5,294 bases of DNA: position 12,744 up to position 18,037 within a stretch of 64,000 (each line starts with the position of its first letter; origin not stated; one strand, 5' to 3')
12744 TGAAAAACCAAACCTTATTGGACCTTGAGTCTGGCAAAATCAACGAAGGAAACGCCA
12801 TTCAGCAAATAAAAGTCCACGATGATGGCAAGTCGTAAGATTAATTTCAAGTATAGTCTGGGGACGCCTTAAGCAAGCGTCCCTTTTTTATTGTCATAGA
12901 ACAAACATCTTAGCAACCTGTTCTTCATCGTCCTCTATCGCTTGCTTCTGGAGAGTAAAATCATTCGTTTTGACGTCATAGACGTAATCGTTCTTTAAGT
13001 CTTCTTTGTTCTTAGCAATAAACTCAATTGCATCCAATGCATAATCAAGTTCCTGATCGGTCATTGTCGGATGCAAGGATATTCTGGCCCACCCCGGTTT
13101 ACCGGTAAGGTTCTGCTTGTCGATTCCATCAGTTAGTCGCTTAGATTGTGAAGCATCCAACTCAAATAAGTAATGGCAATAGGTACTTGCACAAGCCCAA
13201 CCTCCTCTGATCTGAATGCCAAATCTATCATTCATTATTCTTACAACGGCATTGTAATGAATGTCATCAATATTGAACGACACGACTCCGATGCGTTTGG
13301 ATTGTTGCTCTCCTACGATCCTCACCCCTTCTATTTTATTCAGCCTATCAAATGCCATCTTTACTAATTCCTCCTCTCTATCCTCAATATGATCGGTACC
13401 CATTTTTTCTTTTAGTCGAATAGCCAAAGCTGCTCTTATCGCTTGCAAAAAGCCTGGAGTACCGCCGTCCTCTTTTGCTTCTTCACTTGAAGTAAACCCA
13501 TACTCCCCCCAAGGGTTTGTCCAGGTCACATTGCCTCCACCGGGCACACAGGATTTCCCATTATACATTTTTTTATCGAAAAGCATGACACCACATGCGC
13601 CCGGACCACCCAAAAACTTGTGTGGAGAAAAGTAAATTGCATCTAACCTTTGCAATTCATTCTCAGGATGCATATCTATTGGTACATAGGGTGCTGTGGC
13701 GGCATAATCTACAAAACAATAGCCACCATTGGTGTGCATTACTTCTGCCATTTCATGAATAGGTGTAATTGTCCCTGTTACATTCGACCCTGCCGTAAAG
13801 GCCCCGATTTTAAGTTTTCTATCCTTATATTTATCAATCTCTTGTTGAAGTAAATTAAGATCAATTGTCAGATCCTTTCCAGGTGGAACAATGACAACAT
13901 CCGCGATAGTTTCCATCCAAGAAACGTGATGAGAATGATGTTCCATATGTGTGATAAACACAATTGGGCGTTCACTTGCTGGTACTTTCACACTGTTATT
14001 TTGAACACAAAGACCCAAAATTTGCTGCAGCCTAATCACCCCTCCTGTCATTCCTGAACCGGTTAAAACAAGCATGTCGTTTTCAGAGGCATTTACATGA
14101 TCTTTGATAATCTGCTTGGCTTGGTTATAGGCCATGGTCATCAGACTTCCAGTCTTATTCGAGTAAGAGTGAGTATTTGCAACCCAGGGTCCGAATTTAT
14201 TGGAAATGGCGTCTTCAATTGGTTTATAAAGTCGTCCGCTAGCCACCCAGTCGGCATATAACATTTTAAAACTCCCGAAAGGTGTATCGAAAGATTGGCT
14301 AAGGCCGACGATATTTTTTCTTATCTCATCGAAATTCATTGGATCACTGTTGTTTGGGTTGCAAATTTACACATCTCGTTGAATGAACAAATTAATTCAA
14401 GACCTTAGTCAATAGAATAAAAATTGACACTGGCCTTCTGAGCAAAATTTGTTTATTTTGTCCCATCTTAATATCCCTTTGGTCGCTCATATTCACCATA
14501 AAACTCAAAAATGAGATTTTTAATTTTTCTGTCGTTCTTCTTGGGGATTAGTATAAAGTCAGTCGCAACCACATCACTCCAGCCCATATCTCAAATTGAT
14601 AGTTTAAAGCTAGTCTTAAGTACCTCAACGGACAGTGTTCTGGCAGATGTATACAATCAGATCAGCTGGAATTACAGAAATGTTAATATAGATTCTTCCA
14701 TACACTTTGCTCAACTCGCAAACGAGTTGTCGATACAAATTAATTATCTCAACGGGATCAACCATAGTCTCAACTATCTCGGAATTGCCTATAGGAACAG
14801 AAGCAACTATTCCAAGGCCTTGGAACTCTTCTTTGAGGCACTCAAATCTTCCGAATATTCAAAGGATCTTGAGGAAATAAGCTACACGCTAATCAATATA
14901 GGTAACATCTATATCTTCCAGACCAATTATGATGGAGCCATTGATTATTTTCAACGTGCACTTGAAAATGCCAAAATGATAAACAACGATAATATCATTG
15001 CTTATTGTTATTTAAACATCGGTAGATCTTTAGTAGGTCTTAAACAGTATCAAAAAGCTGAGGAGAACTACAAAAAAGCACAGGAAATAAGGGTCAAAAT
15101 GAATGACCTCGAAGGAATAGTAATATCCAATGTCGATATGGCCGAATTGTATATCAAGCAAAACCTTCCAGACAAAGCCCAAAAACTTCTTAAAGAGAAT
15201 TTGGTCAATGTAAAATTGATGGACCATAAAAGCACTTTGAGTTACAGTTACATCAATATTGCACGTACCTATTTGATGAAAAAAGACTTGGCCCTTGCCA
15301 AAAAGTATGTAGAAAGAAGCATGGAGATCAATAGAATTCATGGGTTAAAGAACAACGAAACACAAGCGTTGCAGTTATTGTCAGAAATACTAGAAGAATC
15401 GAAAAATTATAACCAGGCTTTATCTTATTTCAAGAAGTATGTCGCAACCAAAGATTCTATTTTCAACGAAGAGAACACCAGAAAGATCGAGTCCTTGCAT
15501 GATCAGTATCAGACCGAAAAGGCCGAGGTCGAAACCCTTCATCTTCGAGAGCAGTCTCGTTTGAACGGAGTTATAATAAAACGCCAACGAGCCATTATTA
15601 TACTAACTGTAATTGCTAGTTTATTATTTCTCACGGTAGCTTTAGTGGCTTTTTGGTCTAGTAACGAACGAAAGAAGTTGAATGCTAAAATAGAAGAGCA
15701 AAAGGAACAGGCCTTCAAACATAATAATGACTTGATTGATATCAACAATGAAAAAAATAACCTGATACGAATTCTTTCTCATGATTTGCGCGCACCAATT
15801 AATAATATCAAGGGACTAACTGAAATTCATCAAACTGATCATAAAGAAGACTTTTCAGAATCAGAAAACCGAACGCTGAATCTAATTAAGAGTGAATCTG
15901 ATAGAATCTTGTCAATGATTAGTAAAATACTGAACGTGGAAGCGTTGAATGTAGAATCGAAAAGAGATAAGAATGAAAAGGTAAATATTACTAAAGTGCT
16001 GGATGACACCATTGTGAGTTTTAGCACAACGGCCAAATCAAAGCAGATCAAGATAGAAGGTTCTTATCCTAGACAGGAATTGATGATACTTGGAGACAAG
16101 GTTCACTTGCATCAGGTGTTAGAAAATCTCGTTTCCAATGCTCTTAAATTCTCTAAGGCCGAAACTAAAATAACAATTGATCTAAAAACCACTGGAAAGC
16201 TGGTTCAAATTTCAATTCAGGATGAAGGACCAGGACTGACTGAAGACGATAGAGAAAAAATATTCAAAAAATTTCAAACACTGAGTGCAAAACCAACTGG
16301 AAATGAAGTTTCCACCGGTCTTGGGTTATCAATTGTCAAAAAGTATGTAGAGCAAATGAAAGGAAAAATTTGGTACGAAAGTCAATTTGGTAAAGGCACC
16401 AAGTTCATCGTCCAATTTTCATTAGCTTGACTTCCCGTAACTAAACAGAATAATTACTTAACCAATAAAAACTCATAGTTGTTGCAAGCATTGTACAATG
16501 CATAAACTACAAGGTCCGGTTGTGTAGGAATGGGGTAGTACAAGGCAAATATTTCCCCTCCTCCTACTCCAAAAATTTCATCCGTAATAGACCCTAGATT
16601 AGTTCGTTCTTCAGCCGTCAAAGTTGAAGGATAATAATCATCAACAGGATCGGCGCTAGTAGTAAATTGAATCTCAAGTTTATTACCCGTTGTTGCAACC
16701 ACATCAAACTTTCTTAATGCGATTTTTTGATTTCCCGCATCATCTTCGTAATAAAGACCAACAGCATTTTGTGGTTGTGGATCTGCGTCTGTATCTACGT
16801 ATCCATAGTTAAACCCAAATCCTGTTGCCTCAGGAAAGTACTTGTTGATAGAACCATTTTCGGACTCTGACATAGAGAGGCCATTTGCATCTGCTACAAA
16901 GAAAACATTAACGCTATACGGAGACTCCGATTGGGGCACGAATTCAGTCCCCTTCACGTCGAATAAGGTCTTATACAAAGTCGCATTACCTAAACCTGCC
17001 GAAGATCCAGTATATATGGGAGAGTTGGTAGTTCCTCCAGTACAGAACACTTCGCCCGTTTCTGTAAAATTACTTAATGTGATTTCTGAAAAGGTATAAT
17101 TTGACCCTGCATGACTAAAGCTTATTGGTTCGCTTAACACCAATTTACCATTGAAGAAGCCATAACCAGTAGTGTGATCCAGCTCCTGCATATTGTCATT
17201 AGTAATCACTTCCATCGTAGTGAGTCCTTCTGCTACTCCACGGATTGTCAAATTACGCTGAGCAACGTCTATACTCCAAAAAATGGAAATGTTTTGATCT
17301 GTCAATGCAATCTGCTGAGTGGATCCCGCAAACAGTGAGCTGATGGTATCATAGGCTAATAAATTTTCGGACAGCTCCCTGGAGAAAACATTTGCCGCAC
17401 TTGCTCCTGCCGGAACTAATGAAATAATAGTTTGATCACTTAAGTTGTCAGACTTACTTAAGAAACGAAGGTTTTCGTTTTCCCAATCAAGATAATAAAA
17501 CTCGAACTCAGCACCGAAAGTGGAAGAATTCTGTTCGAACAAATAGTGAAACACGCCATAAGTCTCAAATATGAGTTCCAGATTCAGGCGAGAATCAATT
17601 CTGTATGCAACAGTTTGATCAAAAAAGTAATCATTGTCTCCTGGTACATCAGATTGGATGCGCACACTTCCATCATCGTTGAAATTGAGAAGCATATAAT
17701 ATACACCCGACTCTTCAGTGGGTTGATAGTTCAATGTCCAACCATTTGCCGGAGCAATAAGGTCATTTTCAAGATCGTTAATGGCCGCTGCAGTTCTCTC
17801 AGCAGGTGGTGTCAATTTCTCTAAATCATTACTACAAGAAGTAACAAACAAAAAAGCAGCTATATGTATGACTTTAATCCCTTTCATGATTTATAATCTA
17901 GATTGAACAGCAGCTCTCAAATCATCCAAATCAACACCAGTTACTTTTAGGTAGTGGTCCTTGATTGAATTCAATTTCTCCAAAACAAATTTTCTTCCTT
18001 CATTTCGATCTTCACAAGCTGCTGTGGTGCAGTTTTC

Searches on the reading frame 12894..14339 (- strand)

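Call 72: search_protein_families(library=pfam, proteins=[window:12894-14339:-], max_evalue=0.000001)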
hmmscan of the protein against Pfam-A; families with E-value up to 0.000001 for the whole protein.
window:12894-14339:- (481 aa): 1 family
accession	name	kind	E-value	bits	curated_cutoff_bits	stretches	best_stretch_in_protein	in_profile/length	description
PF00266.25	Aminotran_5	-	5.4e-48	164.3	21.5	1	28-433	2-370/371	Aminotransferase class-V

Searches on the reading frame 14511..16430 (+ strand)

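Call 72: search_protein_families(library=pfam, proteins=[window:14511-16430:+], max_evalue=0.000001)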
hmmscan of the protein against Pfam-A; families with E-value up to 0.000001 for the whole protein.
window:14511-16430:+ (639 aa): 8 families
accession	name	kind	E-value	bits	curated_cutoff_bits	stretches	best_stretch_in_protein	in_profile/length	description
PF02518.31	HATPase_c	-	3.1e-29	102.1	26.4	1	528-638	1-109/111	Histidine kinase-, DNA gyrase B-, and HSP90-like ATPase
PF13424.12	TPR_12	-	1.2e-26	93.1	30.1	2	85-155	4-76/77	Tetratricopeptide repeat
PF07719.23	TPR_2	-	1.4e-19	69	27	0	126-153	3-30/34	Tetratricopeptide repeat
PF00515.34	TPR_1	-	3.9e-18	64.9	27.8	0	125-152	2-29/34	Tetratricopeptide repeat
PF13181.12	TPR_8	-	4.1e-13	48.8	25.7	0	165-193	2-30/34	Tetratricopeptide repeat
PF13176.12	TPR_7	-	1.6e-12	46.8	27.9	0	126-153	1-27/36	Tetratricopeptide repeat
PF13374.12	TPR_10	-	8.5e-12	45.1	27.5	0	86-113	4-31/42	Tetratricopeptide repeat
PF00512.31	HisKA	-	3.8e-10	40.1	26.9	1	415-477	2-61/66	His Kinase A (phospho-acceptor) domain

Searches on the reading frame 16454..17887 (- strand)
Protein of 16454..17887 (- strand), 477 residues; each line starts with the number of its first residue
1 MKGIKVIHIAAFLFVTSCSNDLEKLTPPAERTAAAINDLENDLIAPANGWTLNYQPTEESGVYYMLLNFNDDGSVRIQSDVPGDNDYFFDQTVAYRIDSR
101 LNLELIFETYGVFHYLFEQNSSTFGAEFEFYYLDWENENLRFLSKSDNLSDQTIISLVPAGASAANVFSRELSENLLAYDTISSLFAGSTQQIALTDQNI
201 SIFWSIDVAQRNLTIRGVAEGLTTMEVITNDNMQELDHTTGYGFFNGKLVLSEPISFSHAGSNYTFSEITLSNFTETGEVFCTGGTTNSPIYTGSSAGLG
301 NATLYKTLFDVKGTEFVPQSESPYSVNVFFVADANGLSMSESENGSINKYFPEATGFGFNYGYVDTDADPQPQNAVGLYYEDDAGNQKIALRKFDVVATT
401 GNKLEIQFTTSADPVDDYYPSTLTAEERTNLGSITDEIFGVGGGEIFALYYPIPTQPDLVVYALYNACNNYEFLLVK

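Call 72: search_protein_families(library=pfam, proteins=[window:16454-17887:-], max_evalue=0.000001)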
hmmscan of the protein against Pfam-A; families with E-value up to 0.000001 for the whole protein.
window:16454-17887:- (477 aa): 1 family
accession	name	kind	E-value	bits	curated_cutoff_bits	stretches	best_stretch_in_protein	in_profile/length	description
PF14135.11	DUF4302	-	3.8e-20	73.2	27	1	27-257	8-229/241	Domain of unknown function (DUF4302)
